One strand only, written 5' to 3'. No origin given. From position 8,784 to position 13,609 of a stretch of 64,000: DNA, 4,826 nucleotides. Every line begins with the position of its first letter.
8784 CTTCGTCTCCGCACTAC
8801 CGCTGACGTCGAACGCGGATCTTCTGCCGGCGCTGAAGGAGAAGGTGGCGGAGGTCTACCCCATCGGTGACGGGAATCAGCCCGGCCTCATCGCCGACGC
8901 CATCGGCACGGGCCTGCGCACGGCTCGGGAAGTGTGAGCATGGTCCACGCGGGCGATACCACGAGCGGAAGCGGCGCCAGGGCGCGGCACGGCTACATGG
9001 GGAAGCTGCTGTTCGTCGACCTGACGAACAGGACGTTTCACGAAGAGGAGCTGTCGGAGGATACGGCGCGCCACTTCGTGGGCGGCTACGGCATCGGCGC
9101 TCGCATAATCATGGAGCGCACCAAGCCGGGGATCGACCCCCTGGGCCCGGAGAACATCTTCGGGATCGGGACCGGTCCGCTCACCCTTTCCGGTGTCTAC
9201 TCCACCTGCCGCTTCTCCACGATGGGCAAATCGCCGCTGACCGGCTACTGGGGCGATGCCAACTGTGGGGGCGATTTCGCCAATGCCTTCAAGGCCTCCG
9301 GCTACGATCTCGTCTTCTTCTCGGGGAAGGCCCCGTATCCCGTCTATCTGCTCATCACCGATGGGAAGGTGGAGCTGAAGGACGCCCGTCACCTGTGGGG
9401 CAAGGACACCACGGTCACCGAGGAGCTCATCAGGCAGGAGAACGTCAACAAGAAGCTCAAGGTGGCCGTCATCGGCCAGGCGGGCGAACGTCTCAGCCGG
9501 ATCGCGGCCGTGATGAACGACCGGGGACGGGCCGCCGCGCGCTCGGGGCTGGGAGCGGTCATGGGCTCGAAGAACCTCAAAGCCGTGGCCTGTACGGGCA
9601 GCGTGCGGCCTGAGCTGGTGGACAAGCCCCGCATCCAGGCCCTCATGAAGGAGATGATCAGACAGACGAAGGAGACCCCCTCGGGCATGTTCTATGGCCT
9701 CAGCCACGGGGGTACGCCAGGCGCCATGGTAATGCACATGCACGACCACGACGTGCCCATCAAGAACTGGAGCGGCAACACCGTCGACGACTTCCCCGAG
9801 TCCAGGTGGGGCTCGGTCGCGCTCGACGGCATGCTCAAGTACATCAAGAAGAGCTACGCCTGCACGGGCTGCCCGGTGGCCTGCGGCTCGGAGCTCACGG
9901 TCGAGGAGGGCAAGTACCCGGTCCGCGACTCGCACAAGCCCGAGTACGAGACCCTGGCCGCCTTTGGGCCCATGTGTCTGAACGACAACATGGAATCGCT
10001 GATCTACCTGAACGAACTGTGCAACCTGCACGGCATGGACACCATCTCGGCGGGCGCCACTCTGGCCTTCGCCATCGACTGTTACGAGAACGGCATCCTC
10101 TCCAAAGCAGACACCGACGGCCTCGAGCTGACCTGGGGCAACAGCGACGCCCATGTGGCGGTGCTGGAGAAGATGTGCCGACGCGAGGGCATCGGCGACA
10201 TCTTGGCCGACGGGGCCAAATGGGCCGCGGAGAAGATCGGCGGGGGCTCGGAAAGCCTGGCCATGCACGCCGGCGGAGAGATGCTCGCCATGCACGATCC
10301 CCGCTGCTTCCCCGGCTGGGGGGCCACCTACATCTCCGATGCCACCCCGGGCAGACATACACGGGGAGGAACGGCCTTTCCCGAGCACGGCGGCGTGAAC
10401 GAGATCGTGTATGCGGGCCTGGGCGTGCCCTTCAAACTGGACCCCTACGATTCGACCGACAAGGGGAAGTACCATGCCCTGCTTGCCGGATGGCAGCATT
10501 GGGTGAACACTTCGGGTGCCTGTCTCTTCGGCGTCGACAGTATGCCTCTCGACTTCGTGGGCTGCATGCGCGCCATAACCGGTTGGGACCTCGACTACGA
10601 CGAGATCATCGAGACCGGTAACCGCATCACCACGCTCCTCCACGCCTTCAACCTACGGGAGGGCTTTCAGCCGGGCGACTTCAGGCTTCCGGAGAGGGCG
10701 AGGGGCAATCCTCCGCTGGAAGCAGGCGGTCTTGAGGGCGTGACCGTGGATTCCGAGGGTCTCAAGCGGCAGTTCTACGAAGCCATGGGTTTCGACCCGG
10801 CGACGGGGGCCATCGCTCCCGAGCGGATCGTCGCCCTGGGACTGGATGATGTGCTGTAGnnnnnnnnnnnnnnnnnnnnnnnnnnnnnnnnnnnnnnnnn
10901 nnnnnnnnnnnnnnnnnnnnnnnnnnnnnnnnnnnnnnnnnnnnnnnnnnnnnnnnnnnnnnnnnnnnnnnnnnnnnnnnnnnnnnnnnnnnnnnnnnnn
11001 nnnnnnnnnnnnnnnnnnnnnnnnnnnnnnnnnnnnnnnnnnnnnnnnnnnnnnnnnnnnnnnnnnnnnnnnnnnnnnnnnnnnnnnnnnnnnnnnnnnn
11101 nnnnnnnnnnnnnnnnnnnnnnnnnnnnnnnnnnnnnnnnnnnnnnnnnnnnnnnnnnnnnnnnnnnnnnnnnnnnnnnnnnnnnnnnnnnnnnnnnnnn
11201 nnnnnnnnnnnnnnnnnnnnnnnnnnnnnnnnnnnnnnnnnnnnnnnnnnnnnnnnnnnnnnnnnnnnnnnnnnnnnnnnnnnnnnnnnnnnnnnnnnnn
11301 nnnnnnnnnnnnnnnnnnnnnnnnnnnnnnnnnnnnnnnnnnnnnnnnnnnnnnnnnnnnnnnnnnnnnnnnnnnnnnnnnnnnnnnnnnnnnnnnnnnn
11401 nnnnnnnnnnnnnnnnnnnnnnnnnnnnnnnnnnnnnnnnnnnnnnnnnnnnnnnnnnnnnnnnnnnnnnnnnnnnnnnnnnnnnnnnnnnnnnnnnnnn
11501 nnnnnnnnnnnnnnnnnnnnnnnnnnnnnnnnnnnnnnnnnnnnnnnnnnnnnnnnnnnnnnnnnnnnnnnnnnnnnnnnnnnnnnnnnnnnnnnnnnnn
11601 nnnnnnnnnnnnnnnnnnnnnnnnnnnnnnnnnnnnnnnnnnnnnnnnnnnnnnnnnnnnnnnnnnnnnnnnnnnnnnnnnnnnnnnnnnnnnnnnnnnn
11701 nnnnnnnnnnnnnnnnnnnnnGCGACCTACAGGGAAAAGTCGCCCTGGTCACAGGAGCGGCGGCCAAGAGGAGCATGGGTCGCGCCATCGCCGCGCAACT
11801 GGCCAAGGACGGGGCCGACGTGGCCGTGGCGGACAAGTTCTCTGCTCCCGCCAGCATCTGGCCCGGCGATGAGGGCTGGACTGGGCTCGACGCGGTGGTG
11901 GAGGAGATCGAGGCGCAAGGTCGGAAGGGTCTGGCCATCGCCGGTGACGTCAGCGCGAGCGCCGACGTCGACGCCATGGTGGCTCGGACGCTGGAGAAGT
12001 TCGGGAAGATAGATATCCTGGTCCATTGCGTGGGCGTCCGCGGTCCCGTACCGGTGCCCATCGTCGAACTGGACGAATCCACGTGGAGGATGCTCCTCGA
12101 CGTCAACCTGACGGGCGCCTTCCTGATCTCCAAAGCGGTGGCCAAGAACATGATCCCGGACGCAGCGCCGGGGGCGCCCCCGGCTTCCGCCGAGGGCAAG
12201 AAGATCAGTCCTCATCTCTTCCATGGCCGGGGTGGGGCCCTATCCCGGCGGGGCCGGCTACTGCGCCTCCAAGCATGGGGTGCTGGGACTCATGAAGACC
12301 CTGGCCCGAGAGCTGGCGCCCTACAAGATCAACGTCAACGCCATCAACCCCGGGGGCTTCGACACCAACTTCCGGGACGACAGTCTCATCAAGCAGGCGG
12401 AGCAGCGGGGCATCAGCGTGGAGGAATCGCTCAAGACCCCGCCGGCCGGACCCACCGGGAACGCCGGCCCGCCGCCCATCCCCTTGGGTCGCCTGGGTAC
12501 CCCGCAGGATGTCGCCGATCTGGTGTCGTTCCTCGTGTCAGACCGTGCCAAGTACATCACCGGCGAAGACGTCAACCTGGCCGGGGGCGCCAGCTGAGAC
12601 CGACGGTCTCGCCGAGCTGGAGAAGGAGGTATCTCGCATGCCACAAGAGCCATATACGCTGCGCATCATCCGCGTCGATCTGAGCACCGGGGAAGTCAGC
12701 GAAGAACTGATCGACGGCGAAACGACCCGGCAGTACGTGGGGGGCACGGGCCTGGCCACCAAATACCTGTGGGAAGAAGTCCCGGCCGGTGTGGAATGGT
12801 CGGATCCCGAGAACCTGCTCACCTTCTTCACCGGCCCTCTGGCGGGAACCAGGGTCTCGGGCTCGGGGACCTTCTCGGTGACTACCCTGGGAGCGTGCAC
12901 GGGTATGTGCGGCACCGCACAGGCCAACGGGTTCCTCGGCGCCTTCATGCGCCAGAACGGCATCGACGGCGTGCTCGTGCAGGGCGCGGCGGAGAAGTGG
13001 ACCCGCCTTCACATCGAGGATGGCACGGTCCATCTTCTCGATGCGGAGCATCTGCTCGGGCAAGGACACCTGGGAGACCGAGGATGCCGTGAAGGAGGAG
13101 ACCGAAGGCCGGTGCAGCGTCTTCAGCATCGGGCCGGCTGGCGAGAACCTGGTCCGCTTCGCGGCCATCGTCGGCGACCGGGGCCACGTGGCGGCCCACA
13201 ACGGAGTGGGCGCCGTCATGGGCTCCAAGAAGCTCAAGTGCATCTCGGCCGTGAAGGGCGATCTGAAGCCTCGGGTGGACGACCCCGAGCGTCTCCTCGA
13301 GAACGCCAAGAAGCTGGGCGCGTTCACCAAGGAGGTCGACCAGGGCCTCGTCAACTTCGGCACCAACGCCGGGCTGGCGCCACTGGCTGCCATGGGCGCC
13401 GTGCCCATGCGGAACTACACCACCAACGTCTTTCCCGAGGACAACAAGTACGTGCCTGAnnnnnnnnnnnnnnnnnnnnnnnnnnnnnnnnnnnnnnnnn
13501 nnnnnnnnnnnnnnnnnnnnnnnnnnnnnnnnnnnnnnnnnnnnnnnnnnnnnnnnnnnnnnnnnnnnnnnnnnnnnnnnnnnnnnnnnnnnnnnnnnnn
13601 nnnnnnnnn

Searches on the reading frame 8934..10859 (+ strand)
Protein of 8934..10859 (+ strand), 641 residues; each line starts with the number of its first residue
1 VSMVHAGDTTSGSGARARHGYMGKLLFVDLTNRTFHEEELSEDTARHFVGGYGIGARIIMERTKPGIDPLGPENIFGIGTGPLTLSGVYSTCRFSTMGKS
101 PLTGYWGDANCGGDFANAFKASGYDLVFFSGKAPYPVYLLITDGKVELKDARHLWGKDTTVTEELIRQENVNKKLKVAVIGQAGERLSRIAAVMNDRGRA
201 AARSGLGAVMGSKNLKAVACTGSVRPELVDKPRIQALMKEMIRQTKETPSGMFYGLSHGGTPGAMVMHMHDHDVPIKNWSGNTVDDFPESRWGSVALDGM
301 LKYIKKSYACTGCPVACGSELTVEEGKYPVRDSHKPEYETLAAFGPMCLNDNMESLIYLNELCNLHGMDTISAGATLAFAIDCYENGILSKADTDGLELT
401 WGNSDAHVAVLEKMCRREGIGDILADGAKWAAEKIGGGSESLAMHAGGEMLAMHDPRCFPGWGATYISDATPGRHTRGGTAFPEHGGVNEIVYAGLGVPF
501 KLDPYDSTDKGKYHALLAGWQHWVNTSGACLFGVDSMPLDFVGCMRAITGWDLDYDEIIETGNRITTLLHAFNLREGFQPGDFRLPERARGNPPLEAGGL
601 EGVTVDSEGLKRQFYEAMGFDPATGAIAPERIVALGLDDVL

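Call 3: search_protein_families(library=pfam, proteins=[window:8934-10859:+], max_evalue=0.01)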
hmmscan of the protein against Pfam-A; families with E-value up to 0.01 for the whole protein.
window:8934-10859:+ (641 aa): 2 families
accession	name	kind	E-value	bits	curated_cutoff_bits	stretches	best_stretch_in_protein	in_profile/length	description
PF01314.23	AFOR_C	-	8.2e-102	341.7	27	1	237-637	2-385/385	Aldehyde ferredoxin oxidoreductase, domains 2 & 3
PF02730.20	AFOR_N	-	3.1e-71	239.7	29.8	1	23-222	1-198/199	Aldehyde ferredoxin oxidoreductase, N-terminal domain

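Call 50: search_protein_families(library=ncbifam, proteins=[window:8934-10859:+], max_evalue=0.00001)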
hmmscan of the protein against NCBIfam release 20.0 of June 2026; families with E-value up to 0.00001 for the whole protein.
window:8934-10859:+ (641 aa): 2 families
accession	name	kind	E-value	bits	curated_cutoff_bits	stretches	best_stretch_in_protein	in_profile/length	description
NF007354.0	PRK09849.1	equivalog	1.2e-56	192.6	868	1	18-243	5-228/703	aldehyde ferredoxin oxidoreductase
NF040818.1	GAPOR_Arch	equivalog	1.6e-08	33.3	1300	1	26-148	6-125/654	glyceraldehyde-3-phosphate:ferredoxin oxidoreductase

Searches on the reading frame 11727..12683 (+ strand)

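Call 5: search_protein_families(library=pfam, proteins=[window:11727-12683:+], max_evalue=0.001)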
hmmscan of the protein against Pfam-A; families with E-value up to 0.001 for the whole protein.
window:11727-12683:+ (318 aa): 3 families
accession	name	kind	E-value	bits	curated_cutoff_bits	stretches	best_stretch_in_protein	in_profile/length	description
PF00106.31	adh_short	-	6.6e-24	84.9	26.6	1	4-145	1-125/195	short chain dehydrogenase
PF13561.12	adh_short_C2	-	6.8e-22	78.6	27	1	10-143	1-120/236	Enoyl-(Acyl carrier protein) reductase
PF08659.16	KR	-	5e-06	27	22.6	1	7-140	4-125/180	KR domain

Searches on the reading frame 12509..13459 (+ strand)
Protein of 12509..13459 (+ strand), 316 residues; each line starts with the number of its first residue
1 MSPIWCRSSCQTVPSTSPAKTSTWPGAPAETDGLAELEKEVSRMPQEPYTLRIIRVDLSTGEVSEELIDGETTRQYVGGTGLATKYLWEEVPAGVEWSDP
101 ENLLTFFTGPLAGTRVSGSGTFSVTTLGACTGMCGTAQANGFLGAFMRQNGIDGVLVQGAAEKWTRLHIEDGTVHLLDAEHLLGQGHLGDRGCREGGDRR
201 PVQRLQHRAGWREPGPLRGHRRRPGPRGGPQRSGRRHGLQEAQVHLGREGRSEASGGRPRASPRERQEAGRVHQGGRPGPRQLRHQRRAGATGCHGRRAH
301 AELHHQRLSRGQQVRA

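Call 5: search_protein_families(library=pfam, proteins=[window:12509-13459:+], max_evalue=0.001)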
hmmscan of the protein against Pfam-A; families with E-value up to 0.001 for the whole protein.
window:12509-13459:+ (316 aa): 1 family
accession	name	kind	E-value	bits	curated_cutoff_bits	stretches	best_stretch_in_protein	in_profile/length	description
PF02730.20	AFOR_N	-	3e-37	128.8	29.8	1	52-186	2-136/199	Aldehyde ferredoxin oxidoreductase, N-terminal domain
